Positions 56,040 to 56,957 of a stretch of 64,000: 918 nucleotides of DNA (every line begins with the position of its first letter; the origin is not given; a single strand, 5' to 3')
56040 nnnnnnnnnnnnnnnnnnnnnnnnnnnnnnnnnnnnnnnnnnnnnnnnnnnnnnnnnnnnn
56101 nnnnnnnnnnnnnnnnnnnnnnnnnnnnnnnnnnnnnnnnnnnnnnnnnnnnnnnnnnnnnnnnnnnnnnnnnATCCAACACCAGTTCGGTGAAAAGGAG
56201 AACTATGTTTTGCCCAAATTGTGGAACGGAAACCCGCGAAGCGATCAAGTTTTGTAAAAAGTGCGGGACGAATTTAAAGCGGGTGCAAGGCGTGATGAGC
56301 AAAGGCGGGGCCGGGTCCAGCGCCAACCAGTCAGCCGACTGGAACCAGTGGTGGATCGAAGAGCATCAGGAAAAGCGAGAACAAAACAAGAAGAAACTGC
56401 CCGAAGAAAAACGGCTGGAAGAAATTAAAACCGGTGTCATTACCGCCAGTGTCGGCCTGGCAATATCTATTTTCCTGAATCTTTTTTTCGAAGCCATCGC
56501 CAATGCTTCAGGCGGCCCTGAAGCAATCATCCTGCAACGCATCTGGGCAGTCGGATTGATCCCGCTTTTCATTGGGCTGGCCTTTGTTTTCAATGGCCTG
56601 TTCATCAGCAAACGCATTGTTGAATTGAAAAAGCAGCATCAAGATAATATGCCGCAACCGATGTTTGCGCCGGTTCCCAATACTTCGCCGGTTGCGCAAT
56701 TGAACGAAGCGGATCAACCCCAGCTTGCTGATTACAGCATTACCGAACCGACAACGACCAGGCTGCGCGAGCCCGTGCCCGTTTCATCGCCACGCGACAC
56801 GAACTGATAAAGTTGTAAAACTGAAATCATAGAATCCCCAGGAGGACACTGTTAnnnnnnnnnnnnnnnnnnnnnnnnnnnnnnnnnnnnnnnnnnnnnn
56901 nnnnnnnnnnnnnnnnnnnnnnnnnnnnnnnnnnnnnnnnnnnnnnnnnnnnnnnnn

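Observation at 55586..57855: Tandem array of three paralogous zinc-ribbon membrane proteins plus a DUF2752-like CPxCG membrane protein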

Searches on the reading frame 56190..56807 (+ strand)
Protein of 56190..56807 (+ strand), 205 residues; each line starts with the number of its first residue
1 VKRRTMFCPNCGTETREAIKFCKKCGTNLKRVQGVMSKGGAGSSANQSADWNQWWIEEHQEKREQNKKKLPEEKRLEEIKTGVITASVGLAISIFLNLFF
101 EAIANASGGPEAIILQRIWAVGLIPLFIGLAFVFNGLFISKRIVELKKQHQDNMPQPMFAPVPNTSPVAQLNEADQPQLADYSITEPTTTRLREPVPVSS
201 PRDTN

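Call 3: search_protein_families(library=pfam, proteins=[window:56190-56807:+], max_evalue=0.1)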
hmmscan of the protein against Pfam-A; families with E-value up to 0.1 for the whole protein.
window:56190-56807:+ (205 aa): 14 families
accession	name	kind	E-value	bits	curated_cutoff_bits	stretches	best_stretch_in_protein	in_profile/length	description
PF13240.11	Zn_Ribbon_1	-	1.9e-06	27.9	25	1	7-29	1-23/23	zinc-ribbon domain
PF19762.4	DUF6249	-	9e-06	26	33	1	58-134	35-98/104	Domain of unknown function (DUF6249)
PF24460.1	DUF7575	-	1.1e-05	25.1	28.5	1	7-29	5-27/28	Domain of unknown function (DUF7575)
PF12773.13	DZR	-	1.3e-05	25.7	27.3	1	8-30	1-23/45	Double zinc ribbon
PF24463.1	DUF7577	-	0.00012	22.1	28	1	5-29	2-26/27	Domain of unknown function (DUF7577)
PF13248.11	Zn_ribbon_3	-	0.00022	21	27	1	8-29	5-26/26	zinc-ribbon domain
PF14803.11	Zn_ribbon_Nudix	-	0.0015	18.9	25.6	0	20-31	1-12/34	Nudix N-terminal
PF17032.10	Zn_ribbon_15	-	0.012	16.8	28.9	1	5-26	52-73/73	zinc-ribbon family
PF08792.16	A2L_zn_ribbon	-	0.014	15.5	22.9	0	6-14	22-30/33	A2L zinc ribbon domain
PF08772.16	Zn_ribbon_NOB1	-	0.016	15.8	24.9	0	20-41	24-46/72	Nin one binding (NOB1) Zn-ribbon like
PF18912.6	DZR_2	-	0.024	14.9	27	1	8-31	10-33/56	Double zinc ribbon domain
PF01943.22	Polysacc_synt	-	0.053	13.4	28.2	1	74-140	68-134/274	Polysaccharide biosynthesis protein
PF09297.16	Zn_ribbon_NUD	-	0.056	13.6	24.8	0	3-16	1-14/32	NADH pyrophosphatase zinc ribbon domain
PF07191.17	Zn_ribbon_6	-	0.078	13.4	25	0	4-33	15-43/67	Double zinc ribbon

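Call 4: search_protein_families(library=ncbifam, proteins=[window:56190-56807:+], max_evalue=0.1)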
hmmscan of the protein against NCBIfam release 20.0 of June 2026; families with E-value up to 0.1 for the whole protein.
window:56190-56807:+ (205 aa): 5 families
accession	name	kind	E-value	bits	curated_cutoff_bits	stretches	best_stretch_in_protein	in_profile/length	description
NF049953.1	ribbon_DG_selen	exception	6.8e-05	22.8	130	1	4-41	4-41/172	zinc ribbon-containing (seleno)protein DG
NF045510.1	4Cys_prefix_kin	domain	0.0072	16.5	24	0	20-29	17-26/26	4-Cys prefix domain-containing protein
NF011149.0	PRK14559.1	equivalog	0.036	12.8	374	1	6-32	2-28/642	serine/threonine phosphatase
NF053815.1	teico_TcaA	equivalog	0.038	12.8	550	1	8-52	4-35/463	membrane-associated protein TcaA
NF033497.1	rubre_like_arch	subfamily_domain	0.05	13.3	32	0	8-32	3-29/34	rubrerythrin-like domain-containing protein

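Call 26: find_homologous_proteins(query=window:56205-56807:+)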
Query window:56205-56807:+ (200 aa): 315 proteins with E <= 0.001 among 567 candidates; the best 120 are listed.
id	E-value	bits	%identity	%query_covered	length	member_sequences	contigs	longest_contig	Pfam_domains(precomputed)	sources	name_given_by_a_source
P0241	1.2e-130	451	100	100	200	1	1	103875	PF13240.12,PF12773.14,PF19762.5,PF24460.2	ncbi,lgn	-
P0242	6.5e-124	429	95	100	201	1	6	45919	PF13240.12,PF12773.14,PF24460.2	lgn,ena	-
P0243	2.5e-123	427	94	100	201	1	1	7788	PF13240.12,PF12773.14,PF19762.5,PF24460.2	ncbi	-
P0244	1.6e-121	421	92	100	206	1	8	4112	PF13240.12,PF12773.14,PF24460.2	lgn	-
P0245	2.2e-120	418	93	100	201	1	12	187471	PF13240.12,PF12773.14,PF24460.2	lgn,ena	-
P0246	4.0e-119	413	93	100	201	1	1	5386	PF13240.12,PF12773.14,PF24460.2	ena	-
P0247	1.3e-118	412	90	100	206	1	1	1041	PF13240.12,PF12773.14,PF24460.2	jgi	-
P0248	1.3e-115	402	89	100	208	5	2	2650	PF13240.12,PF12773.14,PF24460.2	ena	-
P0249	6.5e-110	383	85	100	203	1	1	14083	PF13240.12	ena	-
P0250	6.0e-105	367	80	100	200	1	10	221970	PF13240.12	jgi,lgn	-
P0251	2.9e-103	362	79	100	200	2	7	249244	PF13240.12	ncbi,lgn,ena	-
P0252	1.6e-102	359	80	100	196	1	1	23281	PF13240.12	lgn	-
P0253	3.7e-102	358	80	100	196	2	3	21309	PF13240.12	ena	-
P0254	1.6e-100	353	77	100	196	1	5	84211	PF13240.12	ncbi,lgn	-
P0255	2.9e-100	352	76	100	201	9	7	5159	PF19762.5,PF24460.2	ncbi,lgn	-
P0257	1.1e-99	350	76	100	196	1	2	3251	PF13240.12,PF12773.14,PF19762.5,PF24460.2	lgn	-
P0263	9.9e-98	344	76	100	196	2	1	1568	PF13240.12,PF19762.5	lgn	-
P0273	8.6e-86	305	68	100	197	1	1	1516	PF12773.14,PF19762.5,PF24460.2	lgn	-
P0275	6.3e-84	299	64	100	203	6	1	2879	PF13240.12,PF12773.14,PF19762.5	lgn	-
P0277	8.9e-82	292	63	100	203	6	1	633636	PF19762.5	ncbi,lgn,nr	ncbi:MAG: zinc ribbon domain-containing protein [Acidobacteria bacterium]|nr:zinc ribbon domain-cont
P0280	1.1e-80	288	64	100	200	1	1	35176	PF12773.14,PF19762.5,PF24460.2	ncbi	-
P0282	3.4e-80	286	63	100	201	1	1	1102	PF19762.5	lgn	-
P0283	1.2e-79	285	64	100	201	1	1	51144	PF19762.5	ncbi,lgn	-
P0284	2.6e-79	284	63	100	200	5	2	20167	PF19762.5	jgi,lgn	-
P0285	2.9e-79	283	63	100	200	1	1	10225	PF19762.5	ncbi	-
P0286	3.8e-79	283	60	100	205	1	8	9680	PF19762.5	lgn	-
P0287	7.8e-79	282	62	100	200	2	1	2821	PF19762.5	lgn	-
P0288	1.0e-78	282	62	100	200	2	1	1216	PF19762.5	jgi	-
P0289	1.7e-78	281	63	100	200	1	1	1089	PF19762.5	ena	-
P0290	3.6e-78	280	63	100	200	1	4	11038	PF13240.12,PF12773.14,PF19762.5,PF24460.2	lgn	-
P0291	4.8e-77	276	61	100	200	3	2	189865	PF19762.5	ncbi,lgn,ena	-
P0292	9.8e-77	275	62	100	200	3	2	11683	PF19762.5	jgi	jgi:hypothetical protein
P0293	2.4e-76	274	61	100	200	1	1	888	PF19762.5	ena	-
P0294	2.4e-76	274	62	100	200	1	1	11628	PF19762.5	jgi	-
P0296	8.7e-76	272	59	100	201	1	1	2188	PF19762.5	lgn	-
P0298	3.9e-75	270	60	100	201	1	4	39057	PF19762.5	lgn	-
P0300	5.4e-75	269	60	100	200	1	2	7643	PF19762.5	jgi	jgi:hypothetical protein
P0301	5.8e-75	269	62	100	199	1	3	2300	PF19762.5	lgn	-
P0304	3.9e-72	260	60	100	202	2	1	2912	PF19762.5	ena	-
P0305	4.9e-72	260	61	100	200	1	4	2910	PF19762.5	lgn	-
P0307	1.7e-71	258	59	100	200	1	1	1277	PF19762.5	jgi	jgi:hypothetical protein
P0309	7.7e-71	256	59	100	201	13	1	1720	PF13240.12,PF19762.5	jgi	-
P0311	2.1e-70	254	57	100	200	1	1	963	PF19762.5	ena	-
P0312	7.2e-70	253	56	100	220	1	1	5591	PF19762.5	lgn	-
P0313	8.3e-70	252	60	100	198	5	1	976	PF13240.12,PF19762.5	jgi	jgi:zinc ribbon protein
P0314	1.1e-69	252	61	100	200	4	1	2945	PF12773.14,PF19762.5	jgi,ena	-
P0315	1.6e-69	252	55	100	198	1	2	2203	PF19762.5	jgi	jgi:hypothetical protein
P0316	2.0e-69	251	59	100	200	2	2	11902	PF12773.14,PF19762.5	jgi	jgi:hypothetical protein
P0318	9.2e-69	249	58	100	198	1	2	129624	PF19762.5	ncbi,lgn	ncbi:MAG: hypothetical protein AB7U82_18390 [Blastocatellales bacterium]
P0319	9.8e-69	249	55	100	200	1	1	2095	PF19762.5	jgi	jgi:hypothetical protein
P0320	1.6e-68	248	57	100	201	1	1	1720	PF13240.12,PF19762.5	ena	-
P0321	1.9e-68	248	56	100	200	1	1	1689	PF19762.5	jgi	jgi:hypothetical protein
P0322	2.3e-68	248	59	100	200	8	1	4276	PF19762.5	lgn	-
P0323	2.3e-68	248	57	100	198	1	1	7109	PF19762.5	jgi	jgi:hypothetical protein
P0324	2.3e-68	248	57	100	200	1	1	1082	PF19762.5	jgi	jgi:hypothetical protein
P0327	5.1e-68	247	57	100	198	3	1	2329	PF13240.12,PF19762.5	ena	-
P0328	5.2e-68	247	58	100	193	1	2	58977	PF19762.5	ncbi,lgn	-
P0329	6.0e-68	246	57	100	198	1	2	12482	PF19762.5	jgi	jgi:hypothetical protein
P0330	8.8e-68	246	57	100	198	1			PF19762.5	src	-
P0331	8.9e-68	246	59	100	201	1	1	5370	PF12773.14,PF19762.5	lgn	-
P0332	1.7e-67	245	61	100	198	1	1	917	PF12773.14,PF19762.5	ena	-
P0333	1.7e-67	245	59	100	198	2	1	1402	PF19762.5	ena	-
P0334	1.8e-67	245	54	100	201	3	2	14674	PF13240.12,PF19762.5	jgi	jgi:hypothetical protein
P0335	2.5e-67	244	56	100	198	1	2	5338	PF19762.5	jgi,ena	-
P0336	2.6e-67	244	55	100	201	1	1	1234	PF13240.12,PF19762.5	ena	-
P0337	2.7e-67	244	55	100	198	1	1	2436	PF19762.5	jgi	jgi:hypothetical protein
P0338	3.1e-67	244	57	100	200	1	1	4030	PF12773.14,PF19762.5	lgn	-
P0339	3.6e-67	244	56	100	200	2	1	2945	PF19762.5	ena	-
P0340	3.8e-67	244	54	100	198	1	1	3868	PF19762.5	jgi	jgi:hypothetical protein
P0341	5.7e-67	243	59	100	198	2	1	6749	PF19762.5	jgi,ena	-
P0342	6.3e-67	243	60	100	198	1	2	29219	PF13240.12,PF12773.14,PF19762.5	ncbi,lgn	-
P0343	6.4e-67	243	56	100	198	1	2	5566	PF19762.5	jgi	jgi:hypothetical protein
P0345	7.1e-67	243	57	100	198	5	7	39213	PF19762.5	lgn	-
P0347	9.8e-67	242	56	100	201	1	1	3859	PF13240.12,PF19762.5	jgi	-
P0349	2.0e-66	241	56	100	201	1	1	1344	PF13240.12,PF19762.5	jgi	jgi:zinc-ribbon domain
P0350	2.4e-66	241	55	100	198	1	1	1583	PF19762.5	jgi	-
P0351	2.4e-66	241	56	100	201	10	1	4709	PF13240.12,PF19762.5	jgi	jgi:hypothetical protein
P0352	2.6e-66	241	55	100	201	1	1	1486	PF19762.5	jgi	jgi:hypothetical protein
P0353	2.9e-66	241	56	100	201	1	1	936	PF13240.12,PF19762.5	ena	-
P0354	3.5e-66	241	55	100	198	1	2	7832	PF19762.5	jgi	jgi:hypothetical protein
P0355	4.9e-66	240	54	100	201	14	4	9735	PF13240.12,PF19762.5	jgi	jgi:zinc ribbon protein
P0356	5.0e-66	240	56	100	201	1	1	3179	PF13240.12,PF19762.5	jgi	jgi:zinc-ribbon domain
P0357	5.1e-66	240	55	100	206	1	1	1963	PF19762.5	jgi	jgi:hypothetical protein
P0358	5.8e-66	240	55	100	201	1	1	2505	PF13240.12,PF19762.5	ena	-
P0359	6.1e-66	240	56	100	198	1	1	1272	PF19762.5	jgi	jgi:hypothetical protein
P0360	6.2e-66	240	54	100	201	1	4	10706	PF13240.12,PF19762.5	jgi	jgi:zinc-ribbon domain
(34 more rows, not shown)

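Call 47: search_protein_representatives(alignment_id=A4)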
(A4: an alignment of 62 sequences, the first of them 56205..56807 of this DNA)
Query: 62 sequences, 184 profile positions. Proteins with E-value up to 0.001 (for the whole library): 9200; up to 1e-10: 816; up to 1e-30: 42. The best 150 are listed.
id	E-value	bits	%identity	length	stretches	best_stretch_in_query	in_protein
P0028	1.8e-61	223.8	-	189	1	1-176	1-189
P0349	3.4e-59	216.3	-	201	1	1-183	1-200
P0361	2.3e-58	213.6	-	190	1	1-183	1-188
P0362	5.6e-56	205.8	-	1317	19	3-25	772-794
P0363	9.4e-51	188.8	-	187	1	1-183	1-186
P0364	3.9e-50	186.8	-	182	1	1-182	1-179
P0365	9.7e-45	169.2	-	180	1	1-179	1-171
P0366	2.7e-44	167.7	-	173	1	1-178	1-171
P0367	4.5e-43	163.8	-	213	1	1-176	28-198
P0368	5.1e-43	163.6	-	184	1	1-181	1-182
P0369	2.4e-42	161.4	-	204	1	1-180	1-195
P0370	2.0e-41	158.4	-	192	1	1-183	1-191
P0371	2.6e-40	154.8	-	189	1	1-179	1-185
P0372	3.3e-39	151.2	-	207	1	1-179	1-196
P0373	1.2e-38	149.4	-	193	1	1-179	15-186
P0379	2.1e-36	142.1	-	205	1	1-179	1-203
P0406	4.5e-29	118.1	-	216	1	1-178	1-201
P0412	7.1e-27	111.0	-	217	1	1-177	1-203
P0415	6.1e-26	107.9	-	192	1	1-174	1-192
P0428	5.2e-23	98.4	-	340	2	2-180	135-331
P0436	1.5e-21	93.6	-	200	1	1-181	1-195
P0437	1.7e-21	93.4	-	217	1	1-176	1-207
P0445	5.2e-21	91.8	-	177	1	1-179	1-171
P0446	5.8e-21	91.7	-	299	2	1-179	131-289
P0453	2.7e-20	89.5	-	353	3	2-176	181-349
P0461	5.5e-20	88.5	-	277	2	1-177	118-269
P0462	5.6e-20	88.5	-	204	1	1-179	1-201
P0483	3.2e-19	86.0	-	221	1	1-178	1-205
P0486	4.3e-19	85.6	-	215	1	1-176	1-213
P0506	2.7e-18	83.0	-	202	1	1-176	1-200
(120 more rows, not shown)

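Call 50: search_protein_families(library=pfam, proteins=[P0379, P0415, P0437, P0462, P0483, P0486, P0428, P0446, P0453, P0461], max_evalue=0.01)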
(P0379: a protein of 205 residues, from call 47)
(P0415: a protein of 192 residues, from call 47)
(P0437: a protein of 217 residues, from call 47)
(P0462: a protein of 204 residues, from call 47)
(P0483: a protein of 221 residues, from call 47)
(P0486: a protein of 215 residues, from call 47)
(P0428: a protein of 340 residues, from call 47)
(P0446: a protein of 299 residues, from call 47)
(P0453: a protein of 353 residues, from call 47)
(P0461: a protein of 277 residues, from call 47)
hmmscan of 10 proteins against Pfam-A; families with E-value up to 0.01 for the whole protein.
P0379 (205 aa): 6 families
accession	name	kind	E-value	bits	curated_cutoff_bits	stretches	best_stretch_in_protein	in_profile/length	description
PF19762.4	DUF6249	-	3.8e-08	33.7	33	1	65-139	38-100/104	Domain of unknown function (DUF6249)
PF13240.11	Zn_Ribbon_1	-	9.3e-05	22.5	25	1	2-24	1-23/23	zinc-ribbon domain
PF24460.1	DUF7575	-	0.00014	21.6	28.5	1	3-24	6-27/28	Domain of unknown function (DUF7575)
PF13248.11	Zn_ribbon_3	-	0.00046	20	27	1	3-24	5-26/26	zinc-ribbon domain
PF12773.13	DZR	-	0.00053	20.5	27.3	1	3-24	1-22/45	Double zinc ribbon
PF24463.1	DUF7577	-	0.0024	17.9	28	1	2-24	4-26/27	Domain of unknown function (DUF7577)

P0415 (192 aa): 4 families
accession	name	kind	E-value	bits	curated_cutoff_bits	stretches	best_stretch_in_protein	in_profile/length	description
PF19762.4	DUF6249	-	2.6e-06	27.8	33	1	79-142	51-99/104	Domain of unknown function (DUF6249)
PF13240.11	Zn_Ribbon_1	-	0.00022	21.3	25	1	2-24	1-23/23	zinc-ribbon domain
PF12773.13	DZR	-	0.00039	21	27.3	1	3-24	1-22/45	Double zinc ribbon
PF13248.11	Zn_ribbon_3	-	0.0013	18.6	27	1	3-24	5-26/26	zinc-ribbon domain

P0437 (217 aa): 5 families
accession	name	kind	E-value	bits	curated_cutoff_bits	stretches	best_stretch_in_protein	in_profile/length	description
PF19762.4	DUF6249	-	1.6e-05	25.2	33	1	80-147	37-100/104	Domain of unknown function (DUF6249)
PF12773.13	DZR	-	0.00046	20.7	27.3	1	3-25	1-23/45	Double zinc ribbon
PF24463.1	DUF7577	-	0.0014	18.6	28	1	2-24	4-26/27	Domain of unknown function (DUF7577)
PF13248.11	Zn_ribbon_3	-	0.0038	17.1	27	1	3-24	5-26/26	zinc-ribbon domain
PF13240.11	Zn_Ribbon_1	-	0.0067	16.6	25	0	2-24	1-23/23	zinc-ribbon domain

P0462 (204 aa): 4 families
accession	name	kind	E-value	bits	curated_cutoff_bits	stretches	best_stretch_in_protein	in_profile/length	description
PF19762.4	DUF6249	-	1.4e-05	25.4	33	1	83-141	51-100/104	Domain of unknown function (DUF6249)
PF13240.11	Zn_Ribbon_1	-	8.6e-05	22.7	25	1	2-24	1-23/23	zinc-ribbon domain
PF12773.13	DZR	-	0.00014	22.3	27.3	1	3-25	1-23/45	Double zinc ribbon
PF24463.1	DUF7577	-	0.00081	19.4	28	1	2-25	4-27/27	Domain of unknown function (DUF7577)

P0483 (221 aa): 6 families
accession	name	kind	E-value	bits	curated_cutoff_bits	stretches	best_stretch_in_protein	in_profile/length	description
PF13240.11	Zn_Ribbon_1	-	1.5e-07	31.4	25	1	2-23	1-22/23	zinc-ribbon domain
PF24463.1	DUF7577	-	2.3e-07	30.8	28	1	2-24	4-26/27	Domain of unknown function (DUF7577)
PF13248.11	Zn_ribbon_3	-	6.5e-05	22.7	27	1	2-24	4-26/26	zinc-ribbon domain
PF19762.4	DUF6249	-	8.5e-05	22.9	33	1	85-151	51-99/104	Domain of unknown function (DUF6249)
PF12773.13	DZR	-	0.00013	22.5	27.3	1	3-25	1-23/45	Double zinc ribbon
PF24460.1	DUF7575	-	0.0028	17.4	28.5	1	3-23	6-26/28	Domain of unknown function (DUF7575)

P0486 (215 aa): 3 families
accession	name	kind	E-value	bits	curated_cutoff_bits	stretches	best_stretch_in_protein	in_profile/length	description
PF12773.13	DZR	-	0.00013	22.5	27.3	1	3-25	1-23/45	Double zinc ribbon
PF24463.1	DUF7577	-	0.00088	19.3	28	1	2-25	4-27/27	Domain of unknown function (DUF7577)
PF13240.11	Zn_Ribbon_1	-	0.0031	17.7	25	1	2-24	1-23/23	zinc-ribbon domain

P0428 (340 aa): 8 families
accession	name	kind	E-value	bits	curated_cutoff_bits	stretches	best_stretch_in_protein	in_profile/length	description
PF24463.1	DUF7577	-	5.5e-12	45.5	28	2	133-154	2-23/27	Domain of unknown function (DUF7577)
PF13240.11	Zn_Ribbon_1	-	2.5e-11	43.4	25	2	135-155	1-21/23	zinc-ribbon domain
PF12773.13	DZR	-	1.5e-09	38.3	27.3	2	3-25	1-23/45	Double zinc ribbon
PF13248.11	Zn_ribbon_3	-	3e-08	33.3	27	1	134-155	3-24/26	zinc-ribbon domain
PF18912.6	DZR_2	-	1e-05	25.7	27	1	3-29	10-36/56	Double zinc ribbon domain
PF24460.1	DUF7575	-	0.0017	18.1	28.5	1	134-156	4-26/28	Domain of unknown function (DUF7575)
PF17032.10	Zn_ribbon_15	-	0.0031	18.7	28.9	0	132-154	51-73/73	zinc-ribbon family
PF22289.1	DmmA-like_C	-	0.0031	17.9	27.4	0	1-26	2-30/44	Dimethylamine monooxygenase subunit DmmA-like, C-terminal domain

P0446 (299 aa): 10 families
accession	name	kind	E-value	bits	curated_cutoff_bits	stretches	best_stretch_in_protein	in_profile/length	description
PF24463.1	DUF7577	-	2.3e-11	43.5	28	2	130-155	2-27/27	Domain of unknown function (DUF7577)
PF12773.13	DZR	-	4.9e-10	39.8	27.3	2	3-25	1-23/45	Double zinc ribbon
PF13240.11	Zn_Ribbon_1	-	6.9e-08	32.5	25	2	132-154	1-23/23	zinc-ribbon domain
PF13248.11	Zn_ribbon_3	-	4.5e-07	29.5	27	1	129-154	1-26/26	zinc-ribbon domain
PF18912.6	DZR_2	-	1.3e-05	25.4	27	0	3-29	10-36/56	Double zinc ribbon domain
PF07191.17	Zn_ribbon_6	-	0.0003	21.2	25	0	129-158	15-43/67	Double zinc ribbon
PF22289.1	DmmA-like_C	-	0.00047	20.5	27.4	0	131-168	2-41/44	Dimethylamine monooxygenase subunit DmmA-like, C-terminal domain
PF14803.11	Zn_ribbon_Nudix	-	0.0037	17.6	25.6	0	145-155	1-11/34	Nudix N-terminal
PF20990.2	DUF2207_C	-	0.0081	16.3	33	0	172-234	122-186/247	Predicted membrane protein (DUF2207) C-terminal domain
PF17032.10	Zn_ribbon_15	-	0.0084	17.3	28.9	0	130-151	52-73/73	zinc-ribbon family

P0453 (353 aa): 12 families
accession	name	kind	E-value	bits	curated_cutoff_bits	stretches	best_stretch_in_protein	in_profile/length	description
PF24463.1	DUF7577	-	3.6e-09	36.5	28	2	181-204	4-27/27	Domain of unknown function (DUF7577)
PF12773.13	DZR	-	4.2e-09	36.9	27.3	2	181-200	26-45/45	Double zinc ribbon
PF13240.11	Zn_Ribbon_1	-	1.3e-07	31.6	25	2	2-20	1-19/23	zinc-ribbon domain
PF07191.17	Zn_ribbon_6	-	1.1e-05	25.7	25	0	178-208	15-44/67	Double zinc ribbon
PF18912.6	DZR_2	-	0.00017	21.8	27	0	3-27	10-34/56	Double zinc ribbon domain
PF14803.11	Zn_ribbon_Nudix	-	0.0006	20.1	25.6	0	194-205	1-12/34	Nudix N-terminal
PF05216.18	UNC-50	-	0.0012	18.8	22.1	0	49-114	40-108/221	UNC-50 family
PF12172.15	zf-ChsH2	-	0.0013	19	23.2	0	3-22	14-33/37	ChsH2, rubredoxin-like zinc ribbon domain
PF17032.10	Zn_ribbon_15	-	0.0016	19.6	28.9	0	178-200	51-73/73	zinc-ribbon family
PF13248.11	Zn_ribbon_3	-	0.0016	18.3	27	1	182-203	5-26/26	zinc-ribbon domain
PF24460.1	DUF7575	-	0.0035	17.1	28.5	0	181-203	5-27/28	Domain of unknown function (DUF7575)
PF06667.17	PspB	-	0.0067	16.9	25.6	0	264-295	3-34/73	Phage shock protein B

P0461 (277 aa): 9 families
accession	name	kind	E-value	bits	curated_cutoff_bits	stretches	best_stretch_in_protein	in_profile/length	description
PF13240.11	Zn_Ribbon_1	-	1.7e-10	40.8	25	2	2-20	1-19/23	zinc-ribbon domain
PF24463.1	DUF7577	-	1.8e-09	37.5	28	1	117-142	2-27/27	Domain of unknown function (DUF7577)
PF12773.13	DZR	-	2.4e-09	37.6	27.3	2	3-25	1-23/45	Double zinc ribbon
PF24460.1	DUF7575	-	4.3e-07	29.6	28.5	1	118-141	4-27/28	Domain of unknown function (DUF7575)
PF13248.11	Zn_ribbon_3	-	1.1e-06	28.3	27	2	3-20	5-22/26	zinc-ribbon domain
PF18912.6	DZR_2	-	2.7e-05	24.3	27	0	120-145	10-35/56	Double zinc ribbon domain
PF07191.17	Zn_ribbon_6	-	0.00094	19.6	25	0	116-144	15-42/67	Double zinc ribbon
PF17032.10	Zn_ribbon_15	-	0.0026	19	28.9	0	117-138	52-73/73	zinc-ribbon family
PF09779.14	Ima1_N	-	0.0063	17.9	28.9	0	8-37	67-96/132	Ima1 N-terminal domain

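Call 56: find_related_loci(query=A8, collection=metagenome_contigs, flank=7000)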
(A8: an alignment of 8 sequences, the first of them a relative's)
Query A8 (215 aa) in metagenome_contigs; peptide patterns used: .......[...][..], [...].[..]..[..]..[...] (x = any residue, [..] = any of these).
600 stretches matched a pattern (row limit reached: there are more); 390 encode a relative of the query (tblastn E <= 1e-3); the best 80 are kept; 80 distinct loci.
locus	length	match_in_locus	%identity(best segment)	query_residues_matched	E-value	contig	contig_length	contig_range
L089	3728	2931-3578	67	1-215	5e-89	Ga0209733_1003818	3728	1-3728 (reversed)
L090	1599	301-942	66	1-215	2e-93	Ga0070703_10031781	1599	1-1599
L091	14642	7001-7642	67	1-215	5e-87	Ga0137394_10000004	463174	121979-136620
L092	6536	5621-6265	63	1-215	3e-86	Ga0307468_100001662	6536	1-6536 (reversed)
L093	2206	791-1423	64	1-215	3e-88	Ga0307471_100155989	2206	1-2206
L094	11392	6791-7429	71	1-214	2e-85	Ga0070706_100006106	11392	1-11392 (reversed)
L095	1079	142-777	66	1-215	2e-92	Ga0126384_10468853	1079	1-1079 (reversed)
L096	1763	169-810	64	1-215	1e-89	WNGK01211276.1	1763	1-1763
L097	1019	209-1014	64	1-215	2e-92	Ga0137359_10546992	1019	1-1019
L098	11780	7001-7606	64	1-215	4e-85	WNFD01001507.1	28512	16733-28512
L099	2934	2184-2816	63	1-215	6e-86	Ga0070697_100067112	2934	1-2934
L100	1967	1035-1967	61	1-215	3e-88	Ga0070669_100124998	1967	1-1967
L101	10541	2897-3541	66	1-214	2e-84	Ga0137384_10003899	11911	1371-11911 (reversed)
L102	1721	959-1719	68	1-214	1e-88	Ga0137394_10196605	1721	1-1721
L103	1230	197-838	67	1-215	8e-90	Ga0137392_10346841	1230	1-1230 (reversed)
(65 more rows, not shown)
